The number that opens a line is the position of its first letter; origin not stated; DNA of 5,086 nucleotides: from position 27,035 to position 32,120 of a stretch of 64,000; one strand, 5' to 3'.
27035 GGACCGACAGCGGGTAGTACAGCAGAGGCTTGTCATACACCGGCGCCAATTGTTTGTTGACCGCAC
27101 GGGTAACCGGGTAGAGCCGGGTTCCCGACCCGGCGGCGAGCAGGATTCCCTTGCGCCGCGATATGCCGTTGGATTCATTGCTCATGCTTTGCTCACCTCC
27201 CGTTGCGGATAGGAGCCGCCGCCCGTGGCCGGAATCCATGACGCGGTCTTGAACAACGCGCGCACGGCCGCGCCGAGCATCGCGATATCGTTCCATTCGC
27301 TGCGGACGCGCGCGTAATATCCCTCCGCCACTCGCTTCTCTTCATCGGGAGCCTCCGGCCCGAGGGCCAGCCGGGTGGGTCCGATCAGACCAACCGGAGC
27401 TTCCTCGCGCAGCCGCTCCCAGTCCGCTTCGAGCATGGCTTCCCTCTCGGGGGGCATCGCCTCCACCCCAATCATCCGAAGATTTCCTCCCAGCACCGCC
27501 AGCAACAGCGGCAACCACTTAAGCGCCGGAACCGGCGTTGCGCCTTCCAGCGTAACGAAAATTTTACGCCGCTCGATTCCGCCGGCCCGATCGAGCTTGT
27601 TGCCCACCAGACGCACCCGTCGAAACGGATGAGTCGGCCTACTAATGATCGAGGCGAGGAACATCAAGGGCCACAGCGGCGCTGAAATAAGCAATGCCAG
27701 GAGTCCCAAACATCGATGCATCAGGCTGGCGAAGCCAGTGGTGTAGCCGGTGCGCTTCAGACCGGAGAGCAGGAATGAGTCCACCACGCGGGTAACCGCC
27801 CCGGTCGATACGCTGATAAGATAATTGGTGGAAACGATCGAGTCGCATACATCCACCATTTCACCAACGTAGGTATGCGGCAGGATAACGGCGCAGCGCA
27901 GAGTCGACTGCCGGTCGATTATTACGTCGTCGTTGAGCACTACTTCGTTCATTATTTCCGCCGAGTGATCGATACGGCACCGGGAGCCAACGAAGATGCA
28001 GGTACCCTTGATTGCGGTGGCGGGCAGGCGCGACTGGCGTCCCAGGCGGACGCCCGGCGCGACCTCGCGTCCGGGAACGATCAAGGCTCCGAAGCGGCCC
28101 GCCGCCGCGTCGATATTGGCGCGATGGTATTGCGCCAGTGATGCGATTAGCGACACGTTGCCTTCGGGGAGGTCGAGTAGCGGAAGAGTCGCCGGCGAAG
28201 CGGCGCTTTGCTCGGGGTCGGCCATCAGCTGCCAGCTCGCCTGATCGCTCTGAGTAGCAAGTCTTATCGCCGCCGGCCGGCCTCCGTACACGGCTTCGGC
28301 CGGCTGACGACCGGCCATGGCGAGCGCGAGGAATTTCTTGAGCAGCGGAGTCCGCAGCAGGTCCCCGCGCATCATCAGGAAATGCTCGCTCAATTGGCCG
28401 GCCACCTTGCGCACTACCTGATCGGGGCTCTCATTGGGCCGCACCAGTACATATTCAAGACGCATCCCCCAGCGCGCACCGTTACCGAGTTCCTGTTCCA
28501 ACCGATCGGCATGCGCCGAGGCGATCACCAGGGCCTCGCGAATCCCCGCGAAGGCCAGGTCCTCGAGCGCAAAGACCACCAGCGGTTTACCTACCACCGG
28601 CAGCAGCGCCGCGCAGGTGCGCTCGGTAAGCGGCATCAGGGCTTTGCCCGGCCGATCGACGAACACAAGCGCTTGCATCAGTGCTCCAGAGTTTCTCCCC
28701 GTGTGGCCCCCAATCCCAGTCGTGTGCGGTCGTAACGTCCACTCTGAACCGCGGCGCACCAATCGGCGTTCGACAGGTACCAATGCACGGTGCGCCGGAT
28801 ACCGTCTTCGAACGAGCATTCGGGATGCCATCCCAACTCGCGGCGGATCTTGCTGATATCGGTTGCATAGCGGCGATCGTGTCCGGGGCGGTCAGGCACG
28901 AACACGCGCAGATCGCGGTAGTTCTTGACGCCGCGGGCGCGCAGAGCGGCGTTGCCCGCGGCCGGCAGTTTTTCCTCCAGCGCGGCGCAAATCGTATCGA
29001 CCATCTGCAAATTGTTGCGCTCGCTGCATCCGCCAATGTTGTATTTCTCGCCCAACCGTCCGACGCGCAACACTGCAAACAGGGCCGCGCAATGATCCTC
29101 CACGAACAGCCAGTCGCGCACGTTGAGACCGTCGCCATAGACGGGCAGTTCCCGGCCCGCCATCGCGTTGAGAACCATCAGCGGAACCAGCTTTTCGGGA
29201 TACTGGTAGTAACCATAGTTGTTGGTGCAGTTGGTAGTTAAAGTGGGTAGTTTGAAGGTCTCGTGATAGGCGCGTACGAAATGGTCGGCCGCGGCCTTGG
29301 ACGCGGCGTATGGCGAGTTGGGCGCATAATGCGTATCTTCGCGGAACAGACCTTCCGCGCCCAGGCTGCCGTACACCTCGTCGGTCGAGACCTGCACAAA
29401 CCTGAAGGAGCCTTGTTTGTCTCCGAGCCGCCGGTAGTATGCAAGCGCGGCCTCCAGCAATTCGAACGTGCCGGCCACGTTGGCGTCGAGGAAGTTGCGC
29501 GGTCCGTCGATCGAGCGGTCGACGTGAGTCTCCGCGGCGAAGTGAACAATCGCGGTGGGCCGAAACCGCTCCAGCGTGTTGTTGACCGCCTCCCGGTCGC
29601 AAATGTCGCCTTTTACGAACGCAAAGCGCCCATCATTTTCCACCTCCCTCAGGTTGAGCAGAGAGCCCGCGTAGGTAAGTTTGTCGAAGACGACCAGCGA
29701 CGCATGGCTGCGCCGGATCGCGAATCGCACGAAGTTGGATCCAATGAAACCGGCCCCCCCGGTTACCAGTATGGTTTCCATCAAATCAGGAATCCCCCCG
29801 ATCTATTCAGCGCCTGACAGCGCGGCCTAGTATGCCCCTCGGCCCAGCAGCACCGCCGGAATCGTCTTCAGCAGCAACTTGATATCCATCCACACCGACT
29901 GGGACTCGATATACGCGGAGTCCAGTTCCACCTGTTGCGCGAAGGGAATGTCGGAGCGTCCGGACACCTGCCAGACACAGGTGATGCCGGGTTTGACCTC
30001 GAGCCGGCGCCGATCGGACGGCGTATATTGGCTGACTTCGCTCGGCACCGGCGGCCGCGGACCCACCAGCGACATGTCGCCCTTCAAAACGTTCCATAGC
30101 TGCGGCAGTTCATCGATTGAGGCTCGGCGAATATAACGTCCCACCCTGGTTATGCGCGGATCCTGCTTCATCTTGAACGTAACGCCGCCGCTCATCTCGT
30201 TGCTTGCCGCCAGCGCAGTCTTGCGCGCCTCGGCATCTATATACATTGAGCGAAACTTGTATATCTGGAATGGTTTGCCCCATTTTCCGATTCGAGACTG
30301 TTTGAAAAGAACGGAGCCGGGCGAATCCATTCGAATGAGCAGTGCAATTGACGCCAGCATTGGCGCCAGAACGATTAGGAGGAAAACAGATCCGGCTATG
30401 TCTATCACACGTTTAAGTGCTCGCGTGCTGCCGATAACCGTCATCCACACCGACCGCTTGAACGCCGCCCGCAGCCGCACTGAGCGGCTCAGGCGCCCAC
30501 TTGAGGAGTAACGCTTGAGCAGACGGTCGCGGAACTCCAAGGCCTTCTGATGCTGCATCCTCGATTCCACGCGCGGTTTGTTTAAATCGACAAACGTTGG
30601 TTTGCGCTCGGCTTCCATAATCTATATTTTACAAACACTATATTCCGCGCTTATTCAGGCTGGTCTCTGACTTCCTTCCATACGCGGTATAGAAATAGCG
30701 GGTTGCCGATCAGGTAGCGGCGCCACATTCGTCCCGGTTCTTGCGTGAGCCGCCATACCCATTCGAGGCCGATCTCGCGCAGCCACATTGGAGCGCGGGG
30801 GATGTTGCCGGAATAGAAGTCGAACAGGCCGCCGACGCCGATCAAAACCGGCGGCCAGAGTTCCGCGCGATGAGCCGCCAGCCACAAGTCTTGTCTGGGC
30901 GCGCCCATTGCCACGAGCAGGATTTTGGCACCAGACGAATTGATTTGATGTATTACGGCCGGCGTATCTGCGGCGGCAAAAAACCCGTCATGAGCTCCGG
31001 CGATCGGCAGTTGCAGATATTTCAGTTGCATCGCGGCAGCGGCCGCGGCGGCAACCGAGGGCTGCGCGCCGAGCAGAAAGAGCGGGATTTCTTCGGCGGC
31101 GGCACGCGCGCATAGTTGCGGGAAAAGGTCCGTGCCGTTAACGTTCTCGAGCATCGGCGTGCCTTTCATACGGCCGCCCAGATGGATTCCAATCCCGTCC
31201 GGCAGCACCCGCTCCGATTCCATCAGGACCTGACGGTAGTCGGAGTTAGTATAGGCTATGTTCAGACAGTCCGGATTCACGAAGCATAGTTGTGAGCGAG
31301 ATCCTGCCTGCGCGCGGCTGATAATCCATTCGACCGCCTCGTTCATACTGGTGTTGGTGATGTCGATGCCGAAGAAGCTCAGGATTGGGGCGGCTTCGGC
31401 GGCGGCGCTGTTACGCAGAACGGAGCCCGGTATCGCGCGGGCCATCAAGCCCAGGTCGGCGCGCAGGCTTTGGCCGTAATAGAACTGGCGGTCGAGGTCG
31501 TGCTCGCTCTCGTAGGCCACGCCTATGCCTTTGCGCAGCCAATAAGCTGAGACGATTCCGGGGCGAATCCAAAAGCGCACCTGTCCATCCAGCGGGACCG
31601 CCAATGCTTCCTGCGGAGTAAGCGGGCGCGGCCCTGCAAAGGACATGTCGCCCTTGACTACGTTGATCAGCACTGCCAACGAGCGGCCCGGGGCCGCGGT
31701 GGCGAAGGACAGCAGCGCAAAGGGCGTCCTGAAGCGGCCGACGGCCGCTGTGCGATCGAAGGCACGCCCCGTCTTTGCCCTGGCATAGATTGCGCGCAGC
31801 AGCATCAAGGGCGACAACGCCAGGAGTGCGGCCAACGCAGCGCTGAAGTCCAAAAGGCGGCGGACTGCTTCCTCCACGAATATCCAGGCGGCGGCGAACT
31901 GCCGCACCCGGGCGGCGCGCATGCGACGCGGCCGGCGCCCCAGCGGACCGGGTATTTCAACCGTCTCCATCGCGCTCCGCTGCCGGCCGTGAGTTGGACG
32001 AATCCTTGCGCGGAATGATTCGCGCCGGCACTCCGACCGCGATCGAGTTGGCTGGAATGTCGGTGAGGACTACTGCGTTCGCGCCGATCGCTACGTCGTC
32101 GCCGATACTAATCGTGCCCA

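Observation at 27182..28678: Doubly degenerate nucleotidyltransferase-LbH-PGT-like fusion wedged between rfbB and rfbA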

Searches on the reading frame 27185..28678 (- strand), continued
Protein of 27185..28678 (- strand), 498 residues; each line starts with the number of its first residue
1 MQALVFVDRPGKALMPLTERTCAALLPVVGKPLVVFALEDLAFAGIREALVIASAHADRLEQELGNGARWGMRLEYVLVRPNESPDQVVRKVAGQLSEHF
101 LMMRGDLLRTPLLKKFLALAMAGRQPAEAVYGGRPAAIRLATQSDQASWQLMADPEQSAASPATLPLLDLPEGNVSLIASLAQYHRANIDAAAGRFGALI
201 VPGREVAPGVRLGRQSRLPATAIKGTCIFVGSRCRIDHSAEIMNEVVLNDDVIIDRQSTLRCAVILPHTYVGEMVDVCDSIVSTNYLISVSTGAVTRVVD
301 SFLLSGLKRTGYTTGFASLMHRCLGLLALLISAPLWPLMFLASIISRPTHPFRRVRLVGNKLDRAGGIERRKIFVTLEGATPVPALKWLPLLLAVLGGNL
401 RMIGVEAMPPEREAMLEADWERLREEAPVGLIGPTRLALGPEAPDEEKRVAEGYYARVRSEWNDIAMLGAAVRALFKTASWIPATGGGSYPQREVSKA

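Call 62: find_encoding_contigs(protein=P0005, flank=8000, max_places=1)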
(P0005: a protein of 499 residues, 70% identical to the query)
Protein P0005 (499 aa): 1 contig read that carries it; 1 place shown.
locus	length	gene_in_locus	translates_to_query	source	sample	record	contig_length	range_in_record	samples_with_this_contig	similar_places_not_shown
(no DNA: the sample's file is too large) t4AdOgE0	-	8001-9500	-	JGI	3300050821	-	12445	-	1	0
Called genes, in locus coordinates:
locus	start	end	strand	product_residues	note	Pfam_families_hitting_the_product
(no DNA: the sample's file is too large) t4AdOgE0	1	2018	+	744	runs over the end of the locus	-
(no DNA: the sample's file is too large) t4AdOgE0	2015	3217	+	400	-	PF00535:Glycos_transf_2, PF13641:Glyco_tranf_2_3, PF13632:Glyco_trans_2_3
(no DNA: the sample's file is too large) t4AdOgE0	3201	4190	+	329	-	PF00535:Glycos_transf_2, PF10111:Glyco_tranf_2_2 (faint), PF13641:Glyco_tranf_2_3, PF13632:Glyco_trans_2_3 (weak)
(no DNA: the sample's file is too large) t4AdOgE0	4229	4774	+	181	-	PF00132:Hexapep (faint)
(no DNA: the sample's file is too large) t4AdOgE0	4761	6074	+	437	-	PF02397:Bac_transf, PF03808:Glyco_tran_WecG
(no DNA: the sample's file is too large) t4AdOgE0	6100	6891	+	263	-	PF02397:Bac_transf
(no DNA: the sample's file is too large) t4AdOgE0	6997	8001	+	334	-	PF01073:3Beta_HSD (weak), PF01370:Epimerase, PF02719:Polysacc_synt_2 (weak), PF04321:RmlD_sub_bind, PF07993:NAD_binding_4, PF16363:GDP_Man_Dehyd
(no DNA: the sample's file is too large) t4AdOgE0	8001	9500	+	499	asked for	PF00483:NTP_transferase, PF25087:GMPPB_C (weak)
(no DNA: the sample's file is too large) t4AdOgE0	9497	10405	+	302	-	PF00483:NTP_transferase, PF12804:NTP_transf_3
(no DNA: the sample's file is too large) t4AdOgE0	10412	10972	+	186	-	PF00908:dTDP_sugar_isom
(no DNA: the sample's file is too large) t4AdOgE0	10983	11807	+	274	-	PF01370:Epimerase, PF04321:RmlD_sub_bind, PF02719:Polysacc_synt_2 (weak), PF16363:GDP_Man_Dehyd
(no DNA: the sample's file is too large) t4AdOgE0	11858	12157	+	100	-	?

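Call 63: find_encoding_contigs(protein=P0010, flank=8000, max_places=1)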
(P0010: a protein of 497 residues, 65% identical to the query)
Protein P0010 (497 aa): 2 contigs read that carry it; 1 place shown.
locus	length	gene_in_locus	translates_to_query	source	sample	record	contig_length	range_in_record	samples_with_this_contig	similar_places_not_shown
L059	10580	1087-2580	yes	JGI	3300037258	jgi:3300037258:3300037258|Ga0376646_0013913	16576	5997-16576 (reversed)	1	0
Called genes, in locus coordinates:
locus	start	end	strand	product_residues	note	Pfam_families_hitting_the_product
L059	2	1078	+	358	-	?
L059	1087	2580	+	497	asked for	PF00483:NTP_transferase, PF25087:GMPPB_C (weak)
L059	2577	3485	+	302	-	PF00483:NTP_transferase, PF12804:NTP_transf_3 (weak)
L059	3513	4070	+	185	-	PF00908:dTDP_sugar_isom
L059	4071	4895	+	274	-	PF01370:Epimerase, PF04321:RmlD_sub_bind, PF02719:Polysacc_synt_2 (weak), PF16363:GDP_Man_Dehyd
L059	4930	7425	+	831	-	PF00343:Phosphorylase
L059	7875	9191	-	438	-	-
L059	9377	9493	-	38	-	-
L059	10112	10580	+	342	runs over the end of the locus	PF00589:Phage_integrase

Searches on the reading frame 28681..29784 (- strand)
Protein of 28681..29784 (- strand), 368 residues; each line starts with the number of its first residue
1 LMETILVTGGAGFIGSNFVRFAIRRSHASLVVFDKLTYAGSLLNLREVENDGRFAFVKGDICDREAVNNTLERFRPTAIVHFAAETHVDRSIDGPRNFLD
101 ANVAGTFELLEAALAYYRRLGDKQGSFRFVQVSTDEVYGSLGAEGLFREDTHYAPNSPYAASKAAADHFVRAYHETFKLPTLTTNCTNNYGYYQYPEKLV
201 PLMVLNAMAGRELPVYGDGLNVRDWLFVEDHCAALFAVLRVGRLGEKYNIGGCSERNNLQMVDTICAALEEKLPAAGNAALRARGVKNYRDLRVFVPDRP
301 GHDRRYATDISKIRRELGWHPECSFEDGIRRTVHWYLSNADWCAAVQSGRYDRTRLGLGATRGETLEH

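Call 10: search_protein_families(library=pfam, proteins=[window:28681-29784:-], max_evalue=0.001)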
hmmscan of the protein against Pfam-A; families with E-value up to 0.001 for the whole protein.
window:28681-29784:- (368 aa): 8 families
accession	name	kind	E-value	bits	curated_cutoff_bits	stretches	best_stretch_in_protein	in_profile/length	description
PF16363.11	GDP_Man_Dehyd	-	7.9e-85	285.7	27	1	6-332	1-332/332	GDP-mannose 4,6 dehydratase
PF01370.27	Epimerase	-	9.5e-63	212.2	20.9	1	5-251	1-240/240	NAD dependent epimerase/dehydratase family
PF04321.23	RmlD_sub_bind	-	7e-16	58.6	27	1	4-177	2-143/287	RmlD substrate binding domain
PF01073.25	3Beta_HSD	-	1e-14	54.7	22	1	6-231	1-221/280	3-beta hydroxysteroid dehydrogenase/isomerase family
PF02719.21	Polysacc_synt_2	-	1.1e-13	51.5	20.2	1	5-136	1-130/293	Polysaccharide biosynthesis protein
PF07993.18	NAD_binding_4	-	2.6e-08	33.8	20.1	1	7-182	1-200/258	Male sterility protein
PF00106.31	adh_short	-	7e-06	26.1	26.6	1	4-178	2-168/195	short chain dehydrogenase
PF08659.16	KR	-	0.00097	19.5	22.6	0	4-83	2-89/180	KR domain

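Call 75: search_protein_families(library=ncbifam, proteins=[window:28681-29784:-], max_evalue=0.00001)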
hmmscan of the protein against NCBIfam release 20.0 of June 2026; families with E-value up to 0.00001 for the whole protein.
window:28681-29784:- (368 aa): 21 families
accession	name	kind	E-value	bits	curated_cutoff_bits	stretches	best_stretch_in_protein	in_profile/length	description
NF007582.0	PRK10217.1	equivalog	2.8e-141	470.7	698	1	2-358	1-353/355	dTDP-glucose 4,6-dehydratase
TIGR01181.1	dTDP_gluc_dehyt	equivalog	8.5e-138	458.8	365.1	1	5-344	2-319/321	dTDP-glucose 4,6-dehydratase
NF007490.0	PRK10084.1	subfamily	3.9e-130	434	649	1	5-354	3-352/361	dTDP-glucose 4,6-dehydratase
TIGR01179.1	galE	equivalog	1.9e-35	122.3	262.3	1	5-338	2-327/332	UDP-glucose 4-epimerase GalE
TIGR04180.1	EDH_00030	hypoth_equivalog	1.1e-33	116.6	475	1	5-274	1-261/297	NAD-dependent 4,6-dehydratase LegB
TIGR02622.1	CDP_4_6_dhtase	equivalog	1.2e-24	87.2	278.45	1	4-178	6-173/352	CDP-glucose 4,6-dehydratase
TIGR01472.1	gmd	equivalog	3.8e-21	75.7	415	1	52-336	54-338/342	GDP-mannose 4,6-dehydratase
NF007956.0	PRK10675.1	subfamily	1.1e-18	67.5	394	1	5-167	3-157/338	UDP-glucose 4-epimerase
TIGR02197.1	heptose_epim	equivalog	3.2e-17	62.7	274.6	1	5-338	1-315/316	ADP-glyceromanno-heptose 6-epimerase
NF042422.1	oxyalk_red_OleD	equivalog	1.2e-16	61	580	1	5-240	3-216/329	2-alkyl-3-oxoalkanoate reductase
TIGR03466.1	HpnA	hypoth_equivalog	5.8e-15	55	367.65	1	4-337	2-322/327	hopanoid-associated sugar epimerase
NF011728.1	PRK15181.1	equivalog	4.2e-14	52.3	760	1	5-338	18-339/348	Vi polysaccharide biosynthesis UDP-N-acetylglucosaminuronic acid C-4 epimerase TviC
TIGR01214.1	rmlD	equivalog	1.1e-12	47.7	224.05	1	4-177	1-142/285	dTDP-4-dehydrorhamnose reductase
NF043036.1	ErythonDh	equivalog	1.2e-11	44.4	325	1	5-173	3-163/321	D-erythronate dehydrogenase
NF047922.1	GDPFucSynFcl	equivalog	7.5e-10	38.7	500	1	154-340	129-305/308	GDP-L-fucose synthase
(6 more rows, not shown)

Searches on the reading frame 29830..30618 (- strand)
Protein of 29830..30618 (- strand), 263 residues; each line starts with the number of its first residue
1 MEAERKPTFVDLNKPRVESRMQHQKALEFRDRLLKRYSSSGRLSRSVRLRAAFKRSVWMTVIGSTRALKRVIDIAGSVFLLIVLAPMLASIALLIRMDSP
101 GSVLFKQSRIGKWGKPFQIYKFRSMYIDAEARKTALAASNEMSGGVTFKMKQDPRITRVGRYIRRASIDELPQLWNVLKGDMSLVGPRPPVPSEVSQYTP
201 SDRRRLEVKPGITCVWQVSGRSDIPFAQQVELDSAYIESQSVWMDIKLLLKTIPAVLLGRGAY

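Call 3: search_protein_families(library=pfam, proteins=[window:29830-30618:-], max_evalue=1)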
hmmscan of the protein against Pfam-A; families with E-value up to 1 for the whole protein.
window:29830-30618:- (263 aa): 1 family
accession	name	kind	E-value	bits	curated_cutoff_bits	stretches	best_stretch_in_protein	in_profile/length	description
PF02397.22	Bac_transf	-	1.5e-69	233.5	27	1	69-257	1-178/179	Bacterial sugar transferase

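Call 75: search_protein_families(library=ncbifam, proteins=[window:29830-30618:-], max_evalue=0.00001)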
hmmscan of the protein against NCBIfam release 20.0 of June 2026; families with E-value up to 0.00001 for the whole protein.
window:29830-30618:- (263 aa): 10 families
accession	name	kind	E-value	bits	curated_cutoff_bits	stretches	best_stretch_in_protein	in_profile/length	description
TIGR03025.1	EPS_sugtrans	subfamily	7.4e-91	305.6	295.55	1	63-263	252-445/445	exopolysaccharide biosynthesis polyprenyl glycosylphosphotransferase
TIGR03022.1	WbaP_sugtrans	subfamily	2.5e-80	271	403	1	64-263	254-456/456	undecaprenyl-phosphate galactose phosphotransferase WbaP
NF041877.1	EPS_EpsZ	equivalog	9.7e-78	261.8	800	1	66-262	263-458/459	exopolysaccharide biosynthesis polyisoprenyl-phosphate hexose-1-phosphate transferase EpsZ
TIGR03023.1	WcaJ_sugtrans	equivalog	8.1e-72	242.9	410.75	1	63-263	257-453/453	undecaprenyl-phosphate glucose phosphotransferase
NF052601.1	undeca_RfbP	equivalog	7.7e-66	221.8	330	1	54-261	30-242/244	undecaprenyl-phosphate galactose phosphotransferase family protein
TIGR03013.1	EpsB_2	subfamily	5.4e-52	177.3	393.35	1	66-262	252-442/443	TIGR03013 family XrtA/PEP-CTERM system glycosyltransferase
NF011751.0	PRK15204.1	equivalog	8.6e-51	173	907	1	64-263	275-476/476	undecaprenyl-phosphate galactose phosphotransferase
NF007518.0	PRK10124.1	equivalog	4.3e-43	147.7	684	1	62-263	267-464/464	undecaprenyl-phosphate glucose phosphotransferase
NF050817.1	PolSacchBiosHfsE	equivalog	2.5e-38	132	750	1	66-258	268-461/467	polysaccharide biosynthesis protein HfsE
NF045514.1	glycotran_HepC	equivalog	2e-28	99.2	140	1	63-189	111-211/220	heterocyst development glycosyltransferase HepC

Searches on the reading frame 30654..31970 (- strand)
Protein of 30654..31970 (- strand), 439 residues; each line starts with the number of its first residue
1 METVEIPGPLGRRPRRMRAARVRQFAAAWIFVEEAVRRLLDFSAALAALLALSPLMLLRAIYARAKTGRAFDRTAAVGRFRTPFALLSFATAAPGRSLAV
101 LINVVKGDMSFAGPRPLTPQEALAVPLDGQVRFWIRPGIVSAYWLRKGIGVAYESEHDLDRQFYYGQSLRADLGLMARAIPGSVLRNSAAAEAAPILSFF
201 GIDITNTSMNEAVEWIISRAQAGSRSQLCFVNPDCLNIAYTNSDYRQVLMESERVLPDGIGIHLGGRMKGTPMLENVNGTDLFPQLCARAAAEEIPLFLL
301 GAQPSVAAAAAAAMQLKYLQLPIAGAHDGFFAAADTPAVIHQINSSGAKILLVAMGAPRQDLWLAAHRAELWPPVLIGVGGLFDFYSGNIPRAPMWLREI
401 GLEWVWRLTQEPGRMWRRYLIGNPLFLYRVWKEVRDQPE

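Call 3: search_protein_families(library=pfam, proteins=[window:30654-31970:-], max_evalue=1)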
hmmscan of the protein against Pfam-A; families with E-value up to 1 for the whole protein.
window:30654-31970:- (439 aa): 2 families
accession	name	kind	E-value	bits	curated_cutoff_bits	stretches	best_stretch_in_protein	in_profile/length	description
PF03808.19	Glyco_tran_WecG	-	4.2e-60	202.8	27.4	1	254-419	3-168/168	Glycosyl transferase WecG/TagA/CpsF family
PF02397.22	Bac_transf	-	1.7e-15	57.4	27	2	98-180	91-174/179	Bacterial sugar transferase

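Call 65: find_related_loci(query=A4, collection=metagenome_contigs, flank=6000)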
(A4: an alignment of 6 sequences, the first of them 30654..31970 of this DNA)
Query A4 (439 aa) in metagenome_contigs; peptide patterns used: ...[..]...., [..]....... (x = any residue, [..] = any of these).
479 stretches matched a pattern; 307 encode a relative of the query (tblastn E <= 1e-3); the best 80 are kept; 80 distinct loci.
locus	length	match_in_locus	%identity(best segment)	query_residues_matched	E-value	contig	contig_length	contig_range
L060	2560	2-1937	69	27-437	0e+0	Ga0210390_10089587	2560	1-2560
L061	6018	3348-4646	60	4-436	4e-166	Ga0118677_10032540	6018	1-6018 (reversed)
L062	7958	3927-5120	61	38-435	1e-159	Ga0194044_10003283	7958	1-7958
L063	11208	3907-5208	56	4-437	6e-159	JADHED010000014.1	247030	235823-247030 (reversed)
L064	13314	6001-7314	58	5-438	2e-156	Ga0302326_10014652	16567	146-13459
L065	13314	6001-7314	54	2-439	2e-152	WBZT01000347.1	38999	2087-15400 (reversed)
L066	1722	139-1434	54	4-435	2e-165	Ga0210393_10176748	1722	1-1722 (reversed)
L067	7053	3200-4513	54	2-439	9e-151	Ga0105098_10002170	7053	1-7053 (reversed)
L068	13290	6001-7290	57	6-435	5e-150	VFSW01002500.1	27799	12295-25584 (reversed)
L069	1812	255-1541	56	6-435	4e-162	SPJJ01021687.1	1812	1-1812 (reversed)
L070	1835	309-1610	53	2-435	6e-162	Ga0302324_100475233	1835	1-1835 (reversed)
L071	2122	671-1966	56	4-435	3e-156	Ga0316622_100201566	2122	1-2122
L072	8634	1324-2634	53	4-439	3e-145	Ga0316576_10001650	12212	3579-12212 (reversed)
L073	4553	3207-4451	60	19-433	7e-148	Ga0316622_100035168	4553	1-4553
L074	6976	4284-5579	52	6-437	7e-145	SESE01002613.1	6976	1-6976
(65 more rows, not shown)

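Call 75: search_protein_families(library=ncbifam, proteins=[window:30654-31970:-], max_evalue=0.00001)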
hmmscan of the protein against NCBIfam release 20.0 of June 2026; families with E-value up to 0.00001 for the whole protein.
window:30654-31970:- (439 aa): 10 families
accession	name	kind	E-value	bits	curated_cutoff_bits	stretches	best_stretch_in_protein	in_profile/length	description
TIGR00696.1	wecG_tagA_cpsF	superfamily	8.5e-46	155.9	69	1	248-423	2-177/178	WecB/TagA/CpsF family glycosyltransferase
NF002980.1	PRK03692.1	equivalog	9.8e-39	133.2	323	1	201-419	8-226/240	lipopolysaccharide N-acetylmannosaminouronosyltransferase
NF041710.1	UDPacetylman_taseTarA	equivalog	3.2e-38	131.6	350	1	199-434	11-244/247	N-acetylglucosaminyldiphosphoundecaprenol N-acetyl-beta-D-mannosaminyltransferase TarA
NF041872.1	EPS_EpsA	equivalog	1.1e-32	113.5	500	1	191-426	12-250/265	exopolysaccharide biosynthesis glycosyltransferase EpsA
NF041877.1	EPS_EpsZ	equivalog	1.2e-12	47.3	800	1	98-185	367-454/459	exopolysaccharide biosynthesis polyisoprenyl-phosphate hexose-1-phosphate transferase EpsZ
TIGR03022.1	WbaP_sugtrans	subfamily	3.8e-12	46.2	403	1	100-182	366-448/456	undecaprenyl-phosphate galactose phosphotransferase WbaP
TIGR03025.1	EPS_sugtrans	subfamily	3.2e-11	43.1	295.55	1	101-184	352-439/445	exopolysaccharide biosynthesis polyprenyl glycosylphosphotransferase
NF052601.1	undeca_RfbP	equivalog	1e-08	34.7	330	1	101-181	153-233/244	undecaprenyl-phosphate galactose phosphotransferase family protein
NF045514.1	glycotran_HepC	equivalog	4.2e-07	29.5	140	0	34-123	114-218/220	heterocyst development glycosyltransferase HepC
TIGR03013.1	EpsB_2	subfamily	5.7e-06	25.7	393.35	0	101-140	348-390/443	TIGR03013 family XrtA/PEP-CTERM system glycosyltransferase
